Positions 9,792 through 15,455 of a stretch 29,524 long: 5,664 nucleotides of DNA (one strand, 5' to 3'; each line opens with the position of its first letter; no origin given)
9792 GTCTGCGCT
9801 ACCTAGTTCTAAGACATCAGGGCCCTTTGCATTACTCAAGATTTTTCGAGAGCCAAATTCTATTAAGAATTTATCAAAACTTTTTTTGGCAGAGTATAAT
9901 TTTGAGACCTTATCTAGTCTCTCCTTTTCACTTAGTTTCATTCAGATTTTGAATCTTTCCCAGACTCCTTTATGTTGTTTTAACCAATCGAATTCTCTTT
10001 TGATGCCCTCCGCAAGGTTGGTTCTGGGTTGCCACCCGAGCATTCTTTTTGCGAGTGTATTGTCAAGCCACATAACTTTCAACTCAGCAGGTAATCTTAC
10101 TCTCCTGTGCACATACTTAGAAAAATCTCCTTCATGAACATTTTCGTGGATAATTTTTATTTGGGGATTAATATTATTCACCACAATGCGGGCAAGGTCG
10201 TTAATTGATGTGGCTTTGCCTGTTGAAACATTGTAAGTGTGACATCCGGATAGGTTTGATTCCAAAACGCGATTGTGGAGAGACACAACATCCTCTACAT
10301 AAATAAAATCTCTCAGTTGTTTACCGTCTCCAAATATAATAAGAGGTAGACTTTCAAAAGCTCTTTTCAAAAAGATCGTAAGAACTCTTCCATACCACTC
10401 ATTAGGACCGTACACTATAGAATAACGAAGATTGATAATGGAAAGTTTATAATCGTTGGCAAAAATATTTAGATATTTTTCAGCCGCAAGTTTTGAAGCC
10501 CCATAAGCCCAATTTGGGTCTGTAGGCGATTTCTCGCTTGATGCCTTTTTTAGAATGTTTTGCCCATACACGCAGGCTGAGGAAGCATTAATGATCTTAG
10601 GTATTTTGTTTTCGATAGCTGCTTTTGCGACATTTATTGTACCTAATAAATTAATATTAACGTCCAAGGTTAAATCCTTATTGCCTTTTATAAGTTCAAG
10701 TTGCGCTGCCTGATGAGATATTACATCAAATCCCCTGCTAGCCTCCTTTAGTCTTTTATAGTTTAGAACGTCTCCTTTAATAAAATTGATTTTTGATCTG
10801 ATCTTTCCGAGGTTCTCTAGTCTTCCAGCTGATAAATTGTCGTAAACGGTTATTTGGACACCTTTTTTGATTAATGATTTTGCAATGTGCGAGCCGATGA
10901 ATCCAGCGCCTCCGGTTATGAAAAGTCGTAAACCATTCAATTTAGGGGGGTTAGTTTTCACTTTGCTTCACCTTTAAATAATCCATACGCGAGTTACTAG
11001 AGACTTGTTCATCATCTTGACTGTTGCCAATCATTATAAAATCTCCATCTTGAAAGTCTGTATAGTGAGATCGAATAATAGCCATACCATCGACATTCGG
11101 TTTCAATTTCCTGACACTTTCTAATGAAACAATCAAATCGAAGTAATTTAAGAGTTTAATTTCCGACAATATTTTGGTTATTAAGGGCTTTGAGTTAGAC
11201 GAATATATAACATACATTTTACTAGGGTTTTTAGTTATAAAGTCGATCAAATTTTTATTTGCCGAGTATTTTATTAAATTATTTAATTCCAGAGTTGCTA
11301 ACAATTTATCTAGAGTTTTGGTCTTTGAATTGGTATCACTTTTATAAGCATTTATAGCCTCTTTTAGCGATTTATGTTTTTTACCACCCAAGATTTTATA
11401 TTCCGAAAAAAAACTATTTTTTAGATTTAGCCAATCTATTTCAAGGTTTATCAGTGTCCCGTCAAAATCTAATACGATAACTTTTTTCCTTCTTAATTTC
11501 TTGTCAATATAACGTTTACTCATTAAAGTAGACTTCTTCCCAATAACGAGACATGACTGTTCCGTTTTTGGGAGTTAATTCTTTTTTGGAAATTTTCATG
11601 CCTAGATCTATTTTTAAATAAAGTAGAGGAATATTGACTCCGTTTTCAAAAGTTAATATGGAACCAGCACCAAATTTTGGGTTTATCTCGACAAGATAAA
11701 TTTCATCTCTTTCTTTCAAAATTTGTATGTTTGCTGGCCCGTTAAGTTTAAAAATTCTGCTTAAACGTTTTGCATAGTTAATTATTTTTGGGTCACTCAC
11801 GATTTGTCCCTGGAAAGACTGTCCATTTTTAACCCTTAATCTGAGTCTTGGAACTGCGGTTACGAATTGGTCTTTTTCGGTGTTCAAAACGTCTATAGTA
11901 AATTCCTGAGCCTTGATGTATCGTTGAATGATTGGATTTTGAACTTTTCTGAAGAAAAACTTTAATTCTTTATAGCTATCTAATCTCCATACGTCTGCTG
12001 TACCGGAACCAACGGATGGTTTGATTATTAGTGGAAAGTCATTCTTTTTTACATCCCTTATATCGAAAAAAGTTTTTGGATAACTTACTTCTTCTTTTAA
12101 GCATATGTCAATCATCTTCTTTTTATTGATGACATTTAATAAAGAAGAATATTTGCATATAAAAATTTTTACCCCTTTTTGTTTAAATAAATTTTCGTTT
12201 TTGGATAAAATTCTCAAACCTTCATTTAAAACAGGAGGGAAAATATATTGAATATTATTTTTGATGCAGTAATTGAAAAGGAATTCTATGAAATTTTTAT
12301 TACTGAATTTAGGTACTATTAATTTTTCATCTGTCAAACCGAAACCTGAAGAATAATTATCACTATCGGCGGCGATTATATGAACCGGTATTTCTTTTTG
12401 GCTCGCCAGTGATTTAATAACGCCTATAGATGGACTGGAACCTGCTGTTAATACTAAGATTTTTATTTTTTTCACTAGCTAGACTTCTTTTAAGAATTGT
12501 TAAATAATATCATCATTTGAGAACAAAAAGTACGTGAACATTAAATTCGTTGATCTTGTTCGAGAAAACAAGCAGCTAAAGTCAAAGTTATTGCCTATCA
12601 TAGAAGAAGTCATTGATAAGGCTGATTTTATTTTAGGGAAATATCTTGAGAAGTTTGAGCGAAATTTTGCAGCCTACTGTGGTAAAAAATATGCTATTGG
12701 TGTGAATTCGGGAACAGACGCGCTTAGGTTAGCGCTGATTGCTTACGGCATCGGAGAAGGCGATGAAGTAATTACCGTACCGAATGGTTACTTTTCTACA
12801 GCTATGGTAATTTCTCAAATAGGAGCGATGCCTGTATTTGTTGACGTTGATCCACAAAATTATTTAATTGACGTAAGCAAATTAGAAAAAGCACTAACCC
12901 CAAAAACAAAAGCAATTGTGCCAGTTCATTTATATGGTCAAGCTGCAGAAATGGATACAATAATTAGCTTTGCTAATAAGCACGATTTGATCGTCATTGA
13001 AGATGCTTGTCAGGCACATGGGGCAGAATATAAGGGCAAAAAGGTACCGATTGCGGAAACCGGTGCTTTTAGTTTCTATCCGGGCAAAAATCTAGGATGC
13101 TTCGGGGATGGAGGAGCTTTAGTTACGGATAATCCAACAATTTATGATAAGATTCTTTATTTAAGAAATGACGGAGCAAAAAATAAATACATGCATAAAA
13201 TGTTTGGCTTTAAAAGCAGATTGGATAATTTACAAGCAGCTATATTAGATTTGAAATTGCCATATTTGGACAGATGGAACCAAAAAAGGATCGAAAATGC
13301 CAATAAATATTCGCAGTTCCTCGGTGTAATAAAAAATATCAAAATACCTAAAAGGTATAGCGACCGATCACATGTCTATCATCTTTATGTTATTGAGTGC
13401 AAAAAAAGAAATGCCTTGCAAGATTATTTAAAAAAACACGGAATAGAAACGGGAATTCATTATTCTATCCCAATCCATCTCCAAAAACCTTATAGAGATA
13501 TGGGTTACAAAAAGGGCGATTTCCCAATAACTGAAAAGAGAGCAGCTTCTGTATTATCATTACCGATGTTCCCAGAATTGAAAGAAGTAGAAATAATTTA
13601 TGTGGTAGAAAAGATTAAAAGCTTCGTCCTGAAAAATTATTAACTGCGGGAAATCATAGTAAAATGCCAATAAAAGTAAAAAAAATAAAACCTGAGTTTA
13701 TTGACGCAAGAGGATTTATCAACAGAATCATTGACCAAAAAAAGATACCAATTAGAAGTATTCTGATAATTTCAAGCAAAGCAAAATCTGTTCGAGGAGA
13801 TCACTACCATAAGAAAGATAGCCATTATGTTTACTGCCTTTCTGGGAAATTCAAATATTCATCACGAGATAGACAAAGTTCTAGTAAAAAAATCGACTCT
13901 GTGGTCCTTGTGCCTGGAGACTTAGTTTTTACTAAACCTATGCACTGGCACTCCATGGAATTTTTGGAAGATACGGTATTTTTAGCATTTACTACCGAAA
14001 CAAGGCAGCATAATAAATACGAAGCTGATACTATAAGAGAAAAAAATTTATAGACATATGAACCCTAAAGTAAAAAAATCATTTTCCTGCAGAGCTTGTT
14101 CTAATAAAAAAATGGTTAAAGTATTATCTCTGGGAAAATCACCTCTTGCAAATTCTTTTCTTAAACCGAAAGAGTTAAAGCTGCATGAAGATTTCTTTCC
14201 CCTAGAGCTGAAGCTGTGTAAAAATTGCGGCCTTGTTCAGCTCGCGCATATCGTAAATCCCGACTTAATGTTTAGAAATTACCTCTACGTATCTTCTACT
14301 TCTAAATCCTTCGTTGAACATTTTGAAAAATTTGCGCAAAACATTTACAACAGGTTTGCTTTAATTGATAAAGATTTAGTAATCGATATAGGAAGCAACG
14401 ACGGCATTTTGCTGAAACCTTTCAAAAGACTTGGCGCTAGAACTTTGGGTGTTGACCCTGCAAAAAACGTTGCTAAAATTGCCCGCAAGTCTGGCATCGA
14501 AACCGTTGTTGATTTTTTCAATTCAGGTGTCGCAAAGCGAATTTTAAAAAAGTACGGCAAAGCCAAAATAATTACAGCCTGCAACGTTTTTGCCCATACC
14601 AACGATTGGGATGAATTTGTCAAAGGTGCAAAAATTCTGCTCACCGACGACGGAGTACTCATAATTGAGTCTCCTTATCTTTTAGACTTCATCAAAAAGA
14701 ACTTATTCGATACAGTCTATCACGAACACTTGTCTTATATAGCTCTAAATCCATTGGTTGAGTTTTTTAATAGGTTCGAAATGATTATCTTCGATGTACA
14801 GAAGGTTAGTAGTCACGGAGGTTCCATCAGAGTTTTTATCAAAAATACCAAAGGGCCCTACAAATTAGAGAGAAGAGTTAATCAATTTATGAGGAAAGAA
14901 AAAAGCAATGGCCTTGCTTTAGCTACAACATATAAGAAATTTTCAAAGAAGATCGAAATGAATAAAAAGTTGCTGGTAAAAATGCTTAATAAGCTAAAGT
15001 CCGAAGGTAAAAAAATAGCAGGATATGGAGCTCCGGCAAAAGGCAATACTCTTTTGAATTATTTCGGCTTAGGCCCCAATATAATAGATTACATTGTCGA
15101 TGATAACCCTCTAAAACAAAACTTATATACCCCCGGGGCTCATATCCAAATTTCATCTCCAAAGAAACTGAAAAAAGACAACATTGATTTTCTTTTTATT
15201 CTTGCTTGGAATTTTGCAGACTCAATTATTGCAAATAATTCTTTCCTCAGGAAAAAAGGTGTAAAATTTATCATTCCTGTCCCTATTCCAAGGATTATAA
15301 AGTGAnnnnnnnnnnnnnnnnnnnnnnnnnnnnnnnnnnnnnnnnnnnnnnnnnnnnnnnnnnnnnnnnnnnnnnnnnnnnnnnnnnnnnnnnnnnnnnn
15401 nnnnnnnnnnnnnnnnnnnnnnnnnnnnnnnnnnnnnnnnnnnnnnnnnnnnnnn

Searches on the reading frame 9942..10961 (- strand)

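Call 9: search_protein_families(library=pfam, proteins=[window:9942-10961:-], max_evalue=0.001)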
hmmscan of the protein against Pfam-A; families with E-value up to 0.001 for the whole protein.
window:9942-10961:- (339 aa): 9 families
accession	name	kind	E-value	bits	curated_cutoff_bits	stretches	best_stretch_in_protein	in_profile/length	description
PF01370.27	Epimerase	-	1.5e-52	178.8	20.9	1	14-245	2-239/240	NAD dependent epimerase/dehydratase family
PF16363.11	GDP_Man_Dehyd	-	2.5e-47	162.4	27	1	14-322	1-331/332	GDP-mannose 4,6 dehydratase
PF01073.25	3Beta_HSD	-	7.8e-29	101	22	1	15-229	2-225/280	3-beta hydroxysteroid dehydrogenase/isomerase family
PF04321.23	RmlD_sub_bind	-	1.2e-15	57.8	27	1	12-267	2-234/287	RmlD substrate binding domain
PF02719.21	Polysacc_synt_2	-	2.7e-15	56.7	20.2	1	14-266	2-249/293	Polysaccharide biosynthesis protein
PF07993.18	NAD_binding_4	-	8.8e-12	45.2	20.1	1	15-187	1-210/258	Male sterility protein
PF13460.12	NAD_binding_10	-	7.1e-10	39.5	27.2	1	17-165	1-132/184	NAD(P)H-binding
PF00106.31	adh_short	-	6.4e-08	32.8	26.6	1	14-173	4-169/195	short chain dehydrogenase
PF13561.12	adh_short_C2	-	0.00086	19.4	27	0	22-172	8-162/236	Enoyl-(Acyl carrier protein) reductase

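Call 11: search_protein_families(library=ncbifam, proteins=[window:9942-10961:-], max_evalue=0.00001)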
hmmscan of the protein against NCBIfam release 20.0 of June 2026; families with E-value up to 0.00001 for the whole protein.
window:9942-10961:- (339 aa): 30 families (the best 25 are shown)
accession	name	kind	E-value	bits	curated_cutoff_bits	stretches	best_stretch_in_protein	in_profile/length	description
TIGR01181.1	dTDP_gluc_dehyt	equivalog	5.8e-45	153.8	365.1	1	13-335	2-319/321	dTDP-glucose 4,6-dehydratase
TIGR01179.1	galE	equivalog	7.7e-41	140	262.3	1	13-331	2-329/332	UDP-glucose 4-epimerase GalE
TIGR04180.1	EDH_00030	hypoth_equivalog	3.2e-39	134.8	475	1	14-314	2-296/297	NAD-dependent 4,6-dehydratase LegB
TIGR02197.1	heptose_epim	equivalog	1.2e-38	133.1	274.6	1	14-272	2-270/316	ADP-glyceromanno-heptose 6-epimerase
NF011728.1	PRK15181.1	equivalog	4.4e-30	104.9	760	1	11-328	16-338/348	Vi polysaccharide biosynthesis UDP-N-acetylglucosaminuronic acid C-4 epimerase TviC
NF042422.1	oxyalk_red_OleD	equivalog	1.3e-25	90.5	580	1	12-258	2-244/329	2-alkyl-3-oxoalkanoate reductase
TIGR03466.1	HpnA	hypoth_equivalog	2.8e-24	85.6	367.65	1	13-331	3-325/327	hopanoid-associated sugar epimerase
NF008360.0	PRK11150.1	equivalog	1.2e-22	80.5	452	1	14-264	3-254/310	ADP-glyceromanno-heptose 6-epimerase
NF007490.0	PRK10084.1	subfamily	4.8e-21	75.1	649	1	142-330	156-337/361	dTDP-glucose 4,6-dehydratase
NF042423.1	oxyalk_red_Shew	equivalog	8e-21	74.4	580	1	12-250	10-235/331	2-alkyl-3-oxoalkanoate reductase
NF007956.0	PRK10675.1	subfamily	9.9e-21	74.2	394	1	12-180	2-177/338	UDP-glucose 4-epimerase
NF007582.0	PRK10217.1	equivalog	4.9e-20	71.9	698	1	12-335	3-339/355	dTDP-glucose 4,6-dehydratase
NF047922.1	GDPFucSynFcl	equivalog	2.2e-17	63.5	500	1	12-330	4-304/308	GDP-L-fucose synthase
TIGR03589.1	PseB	equivalog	1.3e-15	57.2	407.75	1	9-271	3-251/324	UDP-N-acetylglucosamine 4,6-dehydratase (inverting)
TIGR02622.1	CDP_4_6_dhtase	equivalog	7.9e-15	54.8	278.45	1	10-329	4-332/352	CDP-glucose 4,6-dehydratase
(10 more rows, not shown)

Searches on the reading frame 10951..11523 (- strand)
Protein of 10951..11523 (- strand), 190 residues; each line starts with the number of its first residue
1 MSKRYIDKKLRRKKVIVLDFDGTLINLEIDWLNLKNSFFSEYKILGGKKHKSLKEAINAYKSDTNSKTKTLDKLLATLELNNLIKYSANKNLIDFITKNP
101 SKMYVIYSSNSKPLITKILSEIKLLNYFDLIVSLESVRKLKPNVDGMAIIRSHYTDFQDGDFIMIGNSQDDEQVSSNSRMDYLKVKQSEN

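Call 9: search_protein_families(library=pfam, proteins=[window:10951-11523:-], max_evalue=0.001)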
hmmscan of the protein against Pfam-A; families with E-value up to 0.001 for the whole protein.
window:10951-11523:- (190 aa): 2 families
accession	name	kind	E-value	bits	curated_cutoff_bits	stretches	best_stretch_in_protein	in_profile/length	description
PF13419.12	HAD_2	-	2.3e-12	47.9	23.8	1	16-183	1-176/178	Haloacid dehalogenase-like hydrolase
PF00702.32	Hydrolase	-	0.00017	22.5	26.4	0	14-171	2-183/191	haloacid dehalogenase-like hydrolase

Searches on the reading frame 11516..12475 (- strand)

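Call 9: search_protein_families(library=pfam, proteins=[window:11516-12475:-], max_evalue=0.001)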
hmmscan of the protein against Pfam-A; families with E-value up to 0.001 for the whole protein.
window:11516-12475:- (319 aa): 5 families
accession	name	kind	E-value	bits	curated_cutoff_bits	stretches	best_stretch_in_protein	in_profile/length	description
PF15632.11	ATPgrasp_Ter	-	3.9e-20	72.4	29.1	1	180-304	4-120/131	ATP-grasp in the biosynthetic pathway with Ter operon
PF02655.19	ATP-grasp_3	-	1e-14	55.4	23.2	1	125-270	10-159/160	ATP-grasp domain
PF21360.3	PylC-like_N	-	9.7e-13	48.5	27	1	7-104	2-95/96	PylC-like, N-terminal domain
PF07478.18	Dala_Dala_lig_C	-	9e-06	25.8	24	0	141-206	31-100/204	D-ala D-ala ligase C-terminus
PF13535.11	ATP-grasp_4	-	1.6e-05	25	27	0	179-275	53-159/160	ATP-grasp domain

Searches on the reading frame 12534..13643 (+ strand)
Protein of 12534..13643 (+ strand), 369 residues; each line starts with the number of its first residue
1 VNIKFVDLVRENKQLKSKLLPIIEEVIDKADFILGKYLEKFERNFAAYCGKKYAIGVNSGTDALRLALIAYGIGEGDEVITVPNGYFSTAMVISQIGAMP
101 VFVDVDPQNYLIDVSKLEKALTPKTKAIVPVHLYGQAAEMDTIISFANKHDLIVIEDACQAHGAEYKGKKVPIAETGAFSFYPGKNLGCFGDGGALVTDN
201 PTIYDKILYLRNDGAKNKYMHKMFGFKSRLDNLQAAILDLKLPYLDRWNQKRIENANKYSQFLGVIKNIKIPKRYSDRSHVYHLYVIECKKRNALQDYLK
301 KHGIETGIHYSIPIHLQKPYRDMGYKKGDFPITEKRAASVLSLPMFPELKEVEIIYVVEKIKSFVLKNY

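Call 9: search_protein_families(library=pfam, proteins=[window:12534-13643:+], max_evalue=0.001)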
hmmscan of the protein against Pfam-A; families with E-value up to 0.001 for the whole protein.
window:12534-13643:+ (369 aa): 5 families
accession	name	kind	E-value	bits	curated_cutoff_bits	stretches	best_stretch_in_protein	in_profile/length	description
PF01041.23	DegT_DnrJ_EryC1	-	1.4e-117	393.4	19.8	1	18-361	6-359/360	DegT/DnrJ/EryC1/StrS aminotransferase family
PF00266.25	Aminotran_5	-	3e-06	26.9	21.5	1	57-164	67-182/371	Aminotransferase class-V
PF00155.27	Aminotran_1_2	-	3.3e-06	27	19.7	1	37-129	43-151/361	Aminotransferase class I and II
PF01053.26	Cys_Met_Meta_PP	-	0.00012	21.2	27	1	40-163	56-179/381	Cys/Met metabolism PLP-dependent enzyme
PF01212.27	Beta_elim_lyase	-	0.00052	19.9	27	0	39-160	35-171/288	Beta-eliminating lyase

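Call 11: search_protein_families(library=ncbifam, proteins=[window:12534-13643:+], max_evalue=0.00001)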
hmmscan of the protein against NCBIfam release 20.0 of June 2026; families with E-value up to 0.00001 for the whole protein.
window:12534-13643:+ (369 aa): 19 families
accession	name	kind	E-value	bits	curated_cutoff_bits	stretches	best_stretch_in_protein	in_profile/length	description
TIGR03588.1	PseC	equivalog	1.6e-71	241.3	423.5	1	23-363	17-378/380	UDP-4-amino-4,6-dideoxy-N-acetyl-beta-L-altrosamine transaminase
NF008658.2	PRK11658.1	equivalog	2.3e-66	224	631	1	20-365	17-377/379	UDP-4-amino-4-deoxy-L-arabinose aminotransferase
NF008687.0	PRK11706.1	equivalog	3.7e-66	223.4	375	1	35-365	30-374/375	dTDP-4-amino-4,6-dideoxygalactose transaminase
TIGR04181.1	NHT_00031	hypoth_equivalog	1.7e-57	195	420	1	34-344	28-357/359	LegC family aminotransferase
TIGR02379.1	ECA_wecE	subfamily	2.8e-55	187.6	434.85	1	35-364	30-374/376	dTDP-4-amino-4,6-dideoxy-D-glucose transaminase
NF011936.0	PRK15407.1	equivalog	1.6e-50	172.1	423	2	32-213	61-250/440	lipopolysaccharide biosynthesis protein RfbH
TIGR04427.1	PLP_DesI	equivalog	4.1e-42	144.7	650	1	35-362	51-380/390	dTDP-4-dehydro-6-deoxyglucose aminotransferase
NF006488.0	PRK08912.1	equivalog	6.5e-11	41.8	498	1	57-160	92-201/387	aminotransferase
NF005816.0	PRK07682.1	equivalog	2e-09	36.6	620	1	46-162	85-207/390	aminotransferase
NF006569.0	PRK09082.1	subfamily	1.1e-08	34.7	420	1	39-162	78-207/386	methionine aminotransferase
NF004770.0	PRK06108.1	subfamily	5.8e-08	31.9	422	1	44-158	89-210/396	pyridoxal phosphate-dependent aminotransferase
NF004621.0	PRK05957.1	equivalog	5.8e-08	31.9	498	1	54-131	91-167/389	pyridoxal phosphate-dependent aminotransferase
NF041364.1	GntC_guanitoxin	equivalog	6e-08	32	415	1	59-159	67-175/356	guanitoxin biosynthesis PLP-dependent (S)-gamma-hydroxy-L-arginine cyclodehydratase GntC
NF005855.0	PRK07777.1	equivalog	1.1e-07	31.6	553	1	60-174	98-219/391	pyridoxal phosphate-dependent aminotransferase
NF005817.0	PRK07683.1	equivalog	2.1e-07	30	575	1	55-174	93-216/387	aminotransferase A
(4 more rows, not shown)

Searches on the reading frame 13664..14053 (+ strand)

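Call 9: search_protein_families(library=pfam, proteins=[window:13664-14053:+], max_evalue=0.001)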
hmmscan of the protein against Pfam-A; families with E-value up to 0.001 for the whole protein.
window:13664-14053:+ (129 aa): 3 families
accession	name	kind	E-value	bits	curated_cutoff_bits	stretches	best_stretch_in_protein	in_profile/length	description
PF05523.17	FdtA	-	1.3e-08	35.2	23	1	10-121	9-121/131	WxcM-like, C-terminal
PF07883.17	Cupin_2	-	2.1e-06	27.8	27.2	1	44-104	11-62/70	Cupin domain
PF14667.12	Polysacc_synt_C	-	7.9e-05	23.2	28.7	1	14-123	3-110/111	Polysaccharide biosynthesis C-terminal domain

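Call 11: search_protein_families(library=ncbifam, proteins=[window:13664-14053:+], max_evalue=0.00001)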
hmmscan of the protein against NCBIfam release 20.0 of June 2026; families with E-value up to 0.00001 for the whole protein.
window:13664-14053:+ (129 aa): 0 families

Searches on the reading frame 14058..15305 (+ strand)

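Call 9: search_protein_families(library=pfam, proteins=[window:14058-15305:+], max_evalue=0.001)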
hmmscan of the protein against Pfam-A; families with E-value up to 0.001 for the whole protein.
window:14058-15305:+ (415 aa): 6 families
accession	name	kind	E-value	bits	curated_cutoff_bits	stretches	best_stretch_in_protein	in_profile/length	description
PF08484.17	Methyltransf_14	-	2.9e-54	183.6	23.5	1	252-409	2-160/160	C-methyltransferase C-terminal domain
PF08421.16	Methyltransf_13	-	3.4e-22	78.8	31.3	1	11-72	1-62/62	Putative zinc binding domain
PF13489.12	Methyltransf_23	-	7.6e-12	45.7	27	1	89-228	5-145/164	Methyltransferase domain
PF08242.18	Methyltransf_12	-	4e-08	34.3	30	1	109-201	1-98/98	Methyltransferase domain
PF08241.18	Methyltransf_11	-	1.1e-07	32.8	21.2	1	110-203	2-95/95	Methyltransferase domain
PF13649.12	Methyltransf_25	-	4e-05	24.7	27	1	108-199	1-97/97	Methyltransferase domain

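Call 11: search_protein_families(library=ncbifam, proteins=[window:14058-15305:+], max_evalue=0.00001)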
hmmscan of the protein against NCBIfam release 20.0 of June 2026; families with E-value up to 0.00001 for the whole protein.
window:14058-15305:+ (415 aa): 1 family
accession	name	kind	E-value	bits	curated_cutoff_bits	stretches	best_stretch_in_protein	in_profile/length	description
TIGR01983.1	UbiG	equivalog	7.5e-09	35.2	102.95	1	96-203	45-151/228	bifunctional 2-polyprenyl-6-hydroxyphenol methylase/3-demethylubiquinol 3-O-methyltransferase UbiG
